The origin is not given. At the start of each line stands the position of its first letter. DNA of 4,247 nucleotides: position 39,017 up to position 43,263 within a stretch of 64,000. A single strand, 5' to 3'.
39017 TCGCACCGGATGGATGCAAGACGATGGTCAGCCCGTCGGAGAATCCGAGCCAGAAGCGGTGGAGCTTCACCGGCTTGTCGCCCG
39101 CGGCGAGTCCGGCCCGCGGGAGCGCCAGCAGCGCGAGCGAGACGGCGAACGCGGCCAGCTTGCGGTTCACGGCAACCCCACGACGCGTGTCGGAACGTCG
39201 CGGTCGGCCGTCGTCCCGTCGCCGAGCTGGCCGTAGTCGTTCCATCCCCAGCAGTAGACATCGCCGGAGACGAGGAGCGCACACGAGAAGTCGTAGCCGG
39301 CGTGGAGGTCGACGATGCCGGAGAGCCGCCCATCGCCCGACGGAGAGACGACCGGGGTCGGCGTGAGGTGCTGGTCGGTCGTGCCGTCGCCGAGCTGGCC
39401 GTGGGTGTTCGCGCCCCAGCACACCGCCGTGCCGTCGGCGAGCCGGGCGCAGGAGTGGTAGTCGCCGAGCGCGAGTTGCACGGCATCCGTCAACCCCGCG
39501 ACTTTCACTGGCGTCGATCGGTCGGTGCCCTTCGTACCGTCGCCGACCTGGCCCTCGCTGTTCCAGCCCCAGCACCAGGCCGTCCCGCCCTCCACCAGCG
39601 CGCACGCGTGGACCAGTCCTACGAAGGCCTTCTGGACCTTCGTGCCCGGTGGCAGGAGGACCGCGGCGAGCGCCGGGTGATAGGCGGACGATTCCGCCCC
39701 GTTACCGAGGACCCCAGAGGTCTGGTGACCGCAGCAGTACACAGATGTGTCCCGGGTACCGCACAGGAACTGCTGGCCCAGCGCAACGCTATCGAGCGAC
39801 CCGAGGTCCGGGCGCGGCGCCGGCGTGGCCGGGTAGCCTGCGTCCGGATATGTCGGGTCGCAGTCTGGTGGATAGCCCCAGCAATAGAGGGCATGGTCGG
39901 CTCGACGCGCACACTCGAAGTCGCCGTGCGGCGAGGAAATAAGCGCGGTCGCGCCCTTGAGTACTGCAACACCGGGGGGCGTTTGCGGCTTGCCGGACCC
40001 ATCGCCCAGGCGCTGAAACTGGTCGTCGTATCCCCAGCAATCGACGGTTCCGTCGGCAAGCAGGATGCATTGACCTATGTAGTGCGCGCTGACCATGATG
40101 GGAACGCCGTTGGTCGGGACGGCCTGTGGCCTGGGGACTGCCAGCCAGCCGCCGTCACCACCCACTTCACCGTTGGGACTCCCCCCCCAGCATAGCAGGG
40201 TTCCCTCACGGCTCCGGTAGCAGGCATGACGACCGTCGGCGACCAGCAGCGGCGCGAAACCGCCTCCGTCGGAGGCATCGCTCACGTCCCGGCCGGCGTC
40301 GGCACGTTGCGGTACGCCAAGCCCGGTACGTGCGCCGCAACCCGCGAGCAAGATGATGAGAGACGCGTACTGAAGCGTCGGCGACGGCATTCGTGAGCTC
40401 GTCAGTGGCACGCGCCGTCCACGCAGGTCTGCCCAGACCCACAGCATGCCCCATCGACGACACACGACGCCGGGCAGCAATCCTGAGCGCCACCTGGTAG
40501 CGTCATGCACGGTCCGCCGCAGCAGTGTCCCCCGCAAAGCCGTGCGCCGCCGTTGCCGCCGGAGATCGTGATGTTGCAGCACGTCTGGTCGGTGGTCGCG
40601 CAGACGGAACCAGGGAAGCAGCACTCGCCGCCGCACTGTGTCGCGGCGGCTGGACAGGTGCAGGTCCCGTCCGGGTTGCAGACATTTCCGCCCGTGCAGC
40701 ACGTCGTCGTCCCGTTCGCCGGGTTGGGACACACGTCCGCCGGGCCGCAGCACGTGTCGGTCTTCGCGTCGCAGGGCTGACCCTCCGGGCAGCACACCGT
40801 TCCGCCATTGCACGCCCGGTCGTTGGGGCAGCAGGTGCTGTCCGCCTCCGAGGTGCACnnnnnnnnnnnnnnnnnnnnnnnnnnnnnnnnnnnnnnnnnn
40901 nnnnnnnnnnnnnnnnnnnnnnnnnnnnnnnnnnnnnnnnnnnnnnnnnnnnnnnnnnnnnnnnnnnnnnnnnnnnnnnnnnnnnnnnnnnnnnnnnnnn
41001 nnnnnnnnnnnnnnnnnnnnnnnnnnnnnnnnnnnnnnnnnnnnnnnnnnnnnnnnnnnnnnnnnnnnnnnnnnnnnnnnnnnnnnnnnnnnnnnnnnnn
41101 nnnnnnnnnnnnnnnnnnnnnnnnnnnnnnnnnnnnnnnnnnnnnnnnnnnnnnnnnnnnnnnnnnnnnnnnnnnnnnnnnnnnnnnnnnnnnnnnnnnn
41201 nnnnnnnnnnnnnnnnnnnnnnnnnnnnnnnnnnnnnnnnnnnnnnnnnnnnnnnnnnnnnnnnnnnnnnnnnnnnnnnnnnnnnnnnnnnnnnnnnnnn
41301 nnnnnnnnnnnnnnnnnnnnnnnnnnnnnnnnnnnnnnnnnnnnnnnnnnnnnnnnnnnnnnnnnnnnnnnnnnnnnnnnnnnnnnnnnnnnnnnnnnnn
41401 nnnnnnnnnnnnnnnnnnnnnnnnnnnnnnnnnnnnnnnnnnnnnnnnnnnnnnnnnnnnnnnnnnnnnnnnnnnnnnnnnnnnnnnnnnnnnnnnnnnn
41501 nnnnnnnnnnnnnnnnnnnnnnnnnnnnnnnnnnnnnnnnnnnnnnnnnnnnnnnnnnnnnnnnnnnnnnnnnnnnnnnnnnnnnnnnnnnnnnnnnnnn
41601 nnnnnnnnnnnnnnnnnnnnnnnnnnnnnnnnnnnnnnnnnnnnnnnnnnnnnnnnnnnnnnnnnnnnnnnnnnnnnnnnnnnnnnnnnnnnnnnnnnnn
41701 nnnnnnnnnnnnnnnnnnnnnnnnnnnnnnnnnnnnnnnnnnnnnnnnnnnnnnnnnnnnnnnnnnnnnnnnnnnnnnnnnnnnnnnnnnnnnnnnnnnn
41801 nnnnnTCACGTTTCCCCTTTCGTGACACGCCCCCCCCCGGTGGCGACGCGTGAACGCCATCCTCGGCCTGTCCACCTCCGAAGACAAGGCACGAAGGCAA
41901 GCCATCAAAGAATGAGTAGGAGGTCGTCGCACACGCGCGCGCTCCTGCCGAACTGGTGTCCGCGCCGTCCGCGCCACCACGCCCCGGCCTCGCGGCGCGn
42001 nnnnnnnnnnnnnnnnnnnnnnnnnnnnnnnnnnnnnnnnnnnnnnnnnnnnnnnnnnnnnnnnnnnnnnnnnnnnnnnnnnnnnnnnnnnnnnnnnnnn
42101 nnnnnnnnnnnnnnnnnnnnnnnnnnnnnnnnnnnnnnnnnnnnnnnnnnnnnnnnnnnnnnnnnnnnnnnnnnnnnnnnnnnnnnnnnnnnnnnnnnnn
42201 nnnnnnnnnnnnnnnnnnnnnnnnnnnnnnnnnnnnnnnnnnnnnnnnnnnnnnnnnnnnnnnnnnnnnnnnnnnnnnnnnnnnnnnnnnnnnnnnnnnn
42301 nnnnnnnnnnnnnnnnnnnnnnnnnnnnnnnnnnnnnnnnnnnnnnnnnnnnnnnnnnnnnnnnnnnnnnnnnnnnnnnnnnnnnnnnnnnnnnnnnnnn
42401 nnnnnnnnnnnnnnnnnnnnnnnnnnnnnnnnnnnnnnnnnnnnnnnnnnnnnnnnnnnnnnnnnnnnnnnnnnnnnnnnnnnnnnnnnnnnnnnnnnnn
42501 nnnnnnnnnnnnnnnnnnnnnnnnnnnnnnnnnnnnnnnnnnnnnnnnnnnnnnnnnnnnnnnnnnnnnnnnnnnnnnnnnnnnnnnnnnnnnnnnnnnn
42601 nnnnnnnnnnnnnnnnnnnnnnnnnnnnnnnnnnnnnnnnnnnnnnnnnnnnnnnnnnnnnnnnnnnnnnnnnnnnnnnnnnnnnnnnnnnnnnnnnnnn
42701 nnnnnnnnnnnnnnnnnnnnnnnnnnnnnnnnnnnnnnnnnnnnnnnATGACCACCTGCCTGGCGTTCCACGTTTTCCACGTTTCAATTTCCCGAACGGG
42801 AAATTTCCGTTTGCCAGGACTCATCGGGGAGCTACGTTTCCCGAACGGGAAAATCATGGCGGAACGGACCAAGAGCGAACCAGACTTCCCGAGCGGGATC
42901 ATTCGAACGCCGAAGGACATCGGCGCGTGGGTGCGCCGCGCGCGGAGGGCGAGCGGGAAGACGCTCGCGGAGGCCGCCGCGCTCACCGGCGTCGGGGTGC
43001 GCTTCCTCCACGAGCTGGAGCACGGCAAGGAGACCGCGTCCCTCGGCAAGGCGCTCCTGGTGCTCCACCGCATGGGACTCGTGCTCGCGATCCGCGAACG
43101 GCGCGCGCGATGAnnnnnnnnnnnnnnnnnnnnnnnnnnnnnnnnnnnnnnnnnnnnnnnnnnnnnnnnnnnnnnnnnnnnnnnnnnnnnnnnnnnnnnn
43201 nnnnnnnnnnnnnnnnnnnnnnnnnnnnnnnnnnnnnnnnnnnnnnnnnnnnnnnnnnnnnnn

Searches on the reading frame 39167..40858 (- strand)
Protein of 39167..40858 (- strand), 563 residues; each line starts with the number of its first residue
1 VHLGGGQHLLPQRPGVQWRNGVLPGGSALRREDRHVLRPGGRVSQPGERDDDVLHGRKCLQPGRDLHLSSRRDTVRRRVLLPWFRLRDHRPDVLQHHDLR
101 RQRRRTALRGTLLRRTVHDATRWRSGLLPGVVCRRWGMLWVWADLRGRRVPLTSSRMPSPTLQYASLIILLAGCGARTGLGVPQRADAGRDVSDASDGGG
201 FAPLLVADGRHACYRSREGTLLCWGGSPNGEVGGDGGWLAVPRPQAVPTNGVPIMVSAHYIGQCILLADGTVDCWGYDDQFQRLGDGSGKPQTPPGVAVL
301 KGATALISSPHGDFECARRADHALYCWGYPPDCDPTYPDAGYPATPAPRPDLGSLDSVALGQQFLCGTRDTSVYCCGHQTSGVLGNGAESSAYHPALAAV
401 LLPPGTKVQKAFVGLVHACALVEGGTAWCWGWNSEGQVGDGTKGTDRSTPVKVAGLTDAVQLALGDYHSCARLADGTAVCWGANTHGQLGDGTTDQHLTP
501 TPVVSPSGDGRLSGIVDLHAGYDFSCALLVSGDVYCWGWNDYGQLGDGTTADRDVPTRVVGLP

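Call 12: search_protein_families(library=pfam, proteins=[window:39167-40858:-], max_evalue=0.01)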
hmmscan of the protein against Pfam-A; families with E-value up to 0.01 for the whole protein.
window:39167-40858:- (563 aa): 4 families
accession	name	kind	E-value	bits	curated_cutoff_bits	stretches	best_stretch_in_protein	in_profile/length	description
PF25390.1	WD40_RLD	-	2.6e-48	165.6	150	2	355-562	91-295/363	RCC1-like domain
PF13540.12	RCC1_2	-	1.1e-38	130.5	22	3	515-544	1-30/30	Regulator of chromosome condensation (RCC1) repeat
PF00415.24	RCC1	-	1.1e-34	119.1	21.7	4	425-471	2-49/50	Regulator of chromosome condensation (RCC1) repeat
PF25384.1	Alsin_RLD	-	0.00017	21.5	100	0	461-493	279-311/405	Alsin RCC1-like domain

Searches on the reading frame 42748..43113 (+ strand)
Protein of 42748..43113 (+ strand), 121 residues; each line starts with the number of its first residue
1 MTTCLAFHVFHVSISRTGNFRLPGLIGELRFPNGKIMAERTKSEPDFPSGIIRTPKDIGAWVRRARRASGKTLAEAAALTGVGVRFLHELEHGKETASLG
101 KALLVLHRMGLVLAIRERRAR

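Call 12: search_protein_families(library=pfam, proteins=[window:42748-43113:+], max_evalue=0.01)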
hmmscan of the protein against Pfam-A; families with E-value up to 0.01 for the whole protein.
window:42748-43113:+ (121 aa): 3 families
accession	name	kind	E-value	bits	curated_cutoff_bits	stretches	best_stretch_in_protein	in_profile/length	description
PF01381.28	HTH_3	-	0.00022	21.7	23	1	62-109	1-48/55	Helix-turn-helix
PF13560.12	HTH_31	-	0.00029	21.5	27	1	58-100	2-45/64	Helix-turn-helix domain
PF13413.12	HTH_25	-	0.00055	20.1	24.6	1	63-94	3-34/62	Helix-turn-helix domain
